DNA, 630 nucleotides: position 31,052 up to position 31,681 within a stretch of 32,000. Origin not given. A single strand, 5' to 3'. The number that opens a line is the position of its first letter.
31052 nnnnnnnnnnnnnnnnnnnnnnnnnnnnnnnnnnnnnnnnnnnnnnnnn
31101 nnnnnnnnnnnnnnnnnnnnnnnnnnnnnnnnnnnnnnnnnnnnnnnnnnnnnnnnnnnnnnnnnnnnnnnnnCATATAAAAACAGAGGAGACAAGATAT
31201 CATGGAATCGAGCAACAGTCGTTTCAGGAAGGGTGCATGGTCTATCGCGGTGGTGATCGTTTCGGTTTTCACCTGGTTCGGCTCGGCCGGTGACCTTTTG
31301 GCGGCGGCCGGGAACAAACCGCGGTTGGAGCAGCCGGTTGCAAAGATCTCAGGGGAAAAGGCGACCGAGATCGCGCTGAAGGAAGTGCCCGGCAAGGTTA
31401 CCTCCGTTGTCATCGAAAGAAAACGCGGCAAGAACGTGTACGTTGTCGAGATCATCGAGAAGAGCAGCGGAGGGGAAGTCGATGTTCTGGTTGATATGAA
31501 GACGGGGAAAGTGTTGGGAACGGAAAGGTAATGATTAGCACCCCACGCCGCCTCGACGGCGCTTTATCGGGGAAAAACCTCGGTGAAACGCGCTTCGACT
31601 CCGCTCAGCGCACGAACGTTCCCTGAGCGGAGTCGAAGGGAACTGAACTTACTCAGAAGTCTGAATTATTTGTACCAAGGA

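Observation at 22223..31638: Atypical RND cluster: two tandem HME-like permease paralogs, a miniature adaptor, and no canonical MFP or outer-membrane factor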

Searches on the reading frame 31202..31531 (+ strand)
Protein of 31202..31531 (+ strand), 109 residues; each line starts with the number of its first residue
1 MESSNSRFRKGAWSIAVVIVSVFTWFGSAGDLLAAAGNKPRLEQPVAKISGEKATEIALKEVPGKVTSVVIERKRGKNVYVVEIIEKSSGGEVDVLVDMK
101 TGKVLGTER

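Call 4: search_protein_families(library=pfam, proteins=[window:31202-31531:+], max_evalue=0.01)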
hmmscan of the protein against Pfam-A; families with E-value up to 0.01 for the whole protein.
window:31202-31531:+ (109 aa): 1 family
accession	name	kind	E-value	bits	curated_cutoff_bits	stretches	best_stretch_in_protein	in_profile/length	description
PF03413.25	PepSY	-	1.1e-16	61.3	24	1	48-108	1-60/60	Peptidase propeptide and YPEB domain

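Call 6: search_protein_families(library=ncbifam, proteins=[window:31202-31531:+], max_evalue=0.01)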
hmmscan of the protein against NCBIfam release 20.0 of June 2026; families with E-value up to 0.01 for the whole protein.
window:31202-31531:+ (109 aa): 1 family
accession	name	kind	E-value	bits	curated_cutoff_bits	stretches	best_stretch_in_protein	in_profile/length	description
NF051432.1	PepSY_MTB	domain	1e-08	35.6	60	1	11-108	5-98/101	PepSY domain-containing protein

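Call 65: find_encoding_contigs(protein=window:31202-31531:+, flank=10000, max_places=4)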
Protein window:31202-31531:+ (109 aa): 2 contigs read that carry it; 2 places shown.
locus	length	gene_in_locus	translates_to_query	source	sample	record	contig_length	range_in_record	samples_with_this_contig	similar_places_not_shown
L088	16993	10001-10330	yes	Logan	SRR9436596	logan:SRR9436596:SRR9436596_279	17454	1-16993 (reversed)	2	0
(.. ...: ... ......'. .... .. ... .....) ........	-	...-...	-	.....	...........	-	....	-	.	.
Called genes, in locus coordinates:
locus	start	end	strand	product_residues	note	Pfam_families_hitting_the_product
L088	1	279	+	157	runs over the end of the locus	PF00903:Glyoxalase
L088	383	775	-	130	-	-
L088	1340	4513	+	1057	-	PF00873:ACR_tran, PF02355:SecD_SecF_C (weak), PF03176:MMPL (weak)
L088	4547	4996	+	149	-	-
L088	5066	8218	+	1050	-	PF00873:ACR_tran, PF03176:MMPL (faint), PF02355:SecD_SecF_C (faint)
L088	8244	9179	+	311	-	-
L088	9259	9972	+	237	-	-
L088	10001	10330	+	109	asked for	PF03413:PepSY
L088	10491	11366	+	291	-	-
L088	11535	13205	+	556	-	PF01471:PG_binding_1 (weak)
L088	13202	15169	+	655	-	PF00005:ABC_tran, PF13304:AAA_21 (faint), PF12704:MacB_PCD, PF02687:FtsX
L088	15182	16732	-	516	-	-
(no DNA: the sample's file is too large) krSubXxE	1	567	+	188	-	?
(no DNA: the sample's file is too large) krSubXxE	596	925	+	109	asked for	PF03413:PepSY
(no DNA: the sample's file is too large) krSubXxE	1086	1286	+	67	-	?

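Call 76: search_protein_families(library=pfam, proteins=[L088:15182-16732:-], max_evalue=0.01)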
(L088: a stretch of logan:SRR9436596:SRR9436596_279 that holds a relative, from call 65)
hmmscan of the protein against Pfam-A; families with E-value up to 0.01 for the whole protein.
L088:15182-16732:- (516 aa): 0 families
